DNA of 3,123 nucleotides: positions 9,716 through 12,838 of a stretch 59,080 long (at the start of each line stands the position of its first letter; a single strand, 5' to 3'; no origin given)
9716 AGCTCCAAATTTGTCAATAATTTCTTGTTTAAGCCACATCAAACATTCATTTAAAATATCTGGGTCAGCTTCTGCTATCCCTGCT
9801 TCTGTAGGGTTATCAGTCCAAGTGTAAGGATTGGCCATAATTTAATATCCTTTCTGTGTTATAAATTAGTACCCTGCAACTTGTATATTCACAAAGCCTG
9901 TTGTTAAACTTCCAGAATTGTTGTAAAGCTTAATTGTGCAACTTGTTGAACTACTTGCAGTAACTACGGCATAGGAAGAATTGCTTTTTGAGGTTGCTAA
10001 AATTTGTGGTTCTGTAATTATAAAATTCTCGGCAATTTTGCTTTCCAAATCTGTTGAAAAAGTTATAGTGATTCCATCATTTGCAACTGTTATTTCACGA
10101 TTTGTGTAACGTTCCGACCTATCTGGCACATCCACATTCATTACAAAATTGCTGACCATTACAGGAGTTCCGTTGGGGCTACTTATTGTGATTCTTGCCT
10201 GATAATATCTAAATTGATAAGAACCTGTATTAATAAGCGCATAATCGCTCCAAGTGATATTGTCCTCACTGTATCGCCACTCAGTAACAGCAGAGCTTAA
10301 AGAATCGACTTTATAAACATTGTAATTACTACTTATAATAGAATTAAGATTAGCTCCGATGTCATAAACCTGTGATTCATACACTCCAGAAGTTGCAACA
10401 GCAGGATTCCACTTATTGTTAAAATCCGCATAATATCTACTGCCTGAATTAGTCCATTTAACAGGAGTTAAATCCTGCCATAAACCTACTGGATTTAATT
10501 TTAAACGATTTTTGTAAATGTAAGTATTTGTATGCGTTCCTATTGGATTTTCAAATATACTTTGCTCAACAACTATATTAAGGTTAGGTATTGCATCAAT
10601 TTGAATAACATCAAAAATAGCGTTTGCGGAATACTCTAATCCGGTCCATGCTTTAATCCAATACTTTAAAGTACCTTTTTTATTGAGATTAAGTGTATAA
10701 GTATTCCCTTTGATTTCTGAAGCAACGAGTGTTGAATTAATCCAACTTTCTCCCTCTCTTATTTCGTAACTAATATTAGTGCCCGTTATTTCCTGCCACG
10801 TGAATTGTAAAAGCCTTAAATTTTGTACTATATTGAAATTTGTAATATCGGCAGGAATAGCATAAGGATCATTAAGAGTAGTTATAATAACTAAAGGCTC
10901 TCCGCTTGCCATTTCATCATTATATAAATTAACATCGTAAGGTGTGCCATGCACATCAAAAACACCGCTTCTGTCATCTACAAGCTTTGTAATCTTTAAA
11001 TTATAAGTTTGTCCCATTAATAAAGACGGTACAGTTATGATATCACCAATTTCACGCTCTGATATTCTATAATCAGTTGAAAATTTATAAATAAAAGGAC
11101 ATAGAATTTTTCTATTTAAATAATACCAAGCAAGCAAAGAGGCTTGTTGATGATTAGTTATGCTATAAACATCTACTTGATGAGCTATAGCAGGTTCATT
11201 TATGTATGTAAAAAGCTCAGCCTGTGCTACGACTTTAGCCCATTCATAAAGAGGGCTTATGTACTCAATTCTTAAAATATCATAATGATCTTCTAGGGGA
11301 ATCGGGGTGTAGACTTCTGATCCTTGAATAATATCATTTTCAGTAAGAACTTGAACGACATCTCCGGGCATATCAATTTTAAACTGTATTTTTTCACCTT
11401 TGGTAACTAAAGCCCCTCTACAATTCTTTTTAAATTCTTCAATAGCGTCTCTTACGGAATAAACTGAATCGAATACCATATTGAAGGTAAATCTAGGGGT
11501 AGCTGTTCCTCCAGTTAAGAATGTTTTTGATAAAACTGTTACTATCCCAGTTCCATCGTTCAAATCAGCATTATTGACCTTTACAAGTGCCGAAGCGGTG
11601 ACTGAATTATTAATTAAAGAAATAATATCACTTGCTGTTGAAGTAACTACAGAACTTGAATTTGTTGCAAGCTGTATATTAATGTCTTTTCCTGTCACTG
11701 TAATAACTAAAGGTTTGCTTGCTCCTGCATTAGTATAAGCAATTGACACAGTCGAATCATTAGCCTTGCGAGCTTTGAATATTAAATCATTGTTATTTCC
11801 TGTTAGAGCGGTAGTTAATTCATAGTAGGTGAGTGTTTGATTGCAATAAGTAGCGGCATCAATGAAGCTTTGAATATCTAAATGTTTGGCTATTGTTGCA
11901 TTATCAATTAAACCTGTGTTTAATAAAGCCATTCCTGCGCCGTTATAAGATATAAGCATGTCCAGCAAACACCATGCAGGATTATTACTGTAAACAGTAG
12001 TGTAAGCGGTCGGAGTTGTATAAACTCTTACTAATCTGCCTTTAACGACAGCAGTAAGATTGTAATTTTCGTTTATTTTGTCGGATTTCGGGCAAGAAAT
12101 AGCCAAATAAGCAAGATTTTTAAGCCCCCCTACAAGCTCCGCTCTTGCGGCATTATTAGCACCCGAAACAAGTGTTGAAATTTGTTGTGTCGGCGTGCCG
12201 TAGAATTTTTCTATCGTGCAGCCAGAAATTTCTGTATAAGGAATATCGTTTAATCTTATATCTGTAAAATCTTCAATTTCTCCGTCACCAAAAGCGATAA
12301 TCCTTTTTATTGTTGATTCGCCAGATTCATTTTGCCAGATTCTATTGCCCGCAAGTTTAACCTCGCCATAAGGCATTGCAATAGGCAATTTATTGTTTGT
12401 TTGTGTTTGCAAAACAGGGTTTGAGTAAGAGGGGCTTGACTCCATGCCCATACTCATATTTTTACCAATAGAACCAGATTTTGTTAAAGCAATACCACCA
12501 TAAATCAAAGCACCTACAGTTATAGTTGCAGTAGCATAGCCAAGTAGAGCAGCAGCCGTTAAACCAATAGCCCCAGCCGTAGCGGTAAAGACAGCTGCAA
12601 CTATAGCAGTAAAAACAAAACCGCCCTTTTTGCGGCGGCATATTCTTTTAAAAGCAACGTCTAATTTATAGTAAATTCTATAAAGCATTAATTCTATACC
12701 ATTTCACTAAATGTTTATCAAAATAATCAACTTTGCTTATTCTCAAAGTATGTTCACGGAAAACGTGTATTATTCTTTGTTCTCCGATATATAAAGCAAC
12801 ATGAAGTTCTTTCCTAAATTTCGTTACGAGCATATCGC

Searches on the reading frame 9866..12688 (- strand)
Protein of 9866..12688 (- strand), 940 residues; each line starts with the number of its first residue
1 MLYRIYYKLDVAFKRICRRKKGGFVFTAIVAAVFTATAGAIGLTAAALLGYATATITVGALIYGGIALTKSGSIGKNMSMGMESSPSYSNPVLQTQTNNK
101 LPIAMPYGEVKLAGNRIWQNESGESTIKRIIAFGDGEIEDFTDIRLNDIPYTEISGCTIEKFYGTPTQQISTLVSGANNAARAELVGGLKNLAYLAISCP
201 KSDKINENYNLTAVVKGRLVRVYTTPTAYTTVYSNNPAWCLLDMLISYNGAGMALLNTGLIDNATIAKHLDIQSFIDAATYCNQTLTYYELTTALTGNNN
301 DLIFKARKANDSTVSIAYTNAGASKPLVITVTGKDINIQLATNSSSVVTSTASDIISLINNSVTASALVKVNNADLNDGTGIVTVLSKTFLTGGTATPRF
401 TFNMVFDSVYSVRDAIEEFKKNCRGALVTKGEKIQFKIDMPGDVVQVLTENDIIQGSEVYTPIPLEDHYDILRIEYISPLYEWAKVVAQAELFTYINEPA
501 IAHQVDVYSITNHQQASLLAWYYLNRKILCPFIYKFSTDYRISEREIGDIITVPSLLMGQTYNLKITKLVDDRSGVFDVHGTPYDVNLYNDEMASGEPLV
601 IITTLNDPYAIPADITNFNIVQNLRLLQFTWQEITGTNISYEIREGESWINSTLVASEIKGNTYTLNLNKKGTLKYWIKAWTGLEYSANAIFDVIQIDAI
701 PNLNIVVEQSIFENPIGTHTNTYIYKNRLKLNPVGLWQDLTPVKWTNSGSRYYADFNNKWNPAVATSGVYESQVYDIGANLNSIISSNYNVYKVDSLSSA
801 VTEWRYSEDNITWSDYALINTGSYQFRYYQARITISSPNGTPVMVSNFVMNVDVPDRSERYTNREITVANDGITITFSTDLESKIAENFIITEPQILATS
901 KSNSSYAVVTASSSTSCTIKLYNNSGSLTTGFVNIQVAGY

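Call 74: search_protein_families(library=pfam, proteins=[window:9866-12688:-], max_evalue=0.001)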
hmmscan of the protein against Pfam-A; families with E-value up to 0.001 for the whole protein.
window:9866-12688:- (940 aa): 1 family
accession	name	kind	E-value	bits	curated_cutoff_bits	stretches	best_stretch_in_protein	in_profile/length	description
PF13550.12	Phage-tail_3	-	1.7e-06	28.5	23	1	409-569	3-162/164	Putative phage tail protein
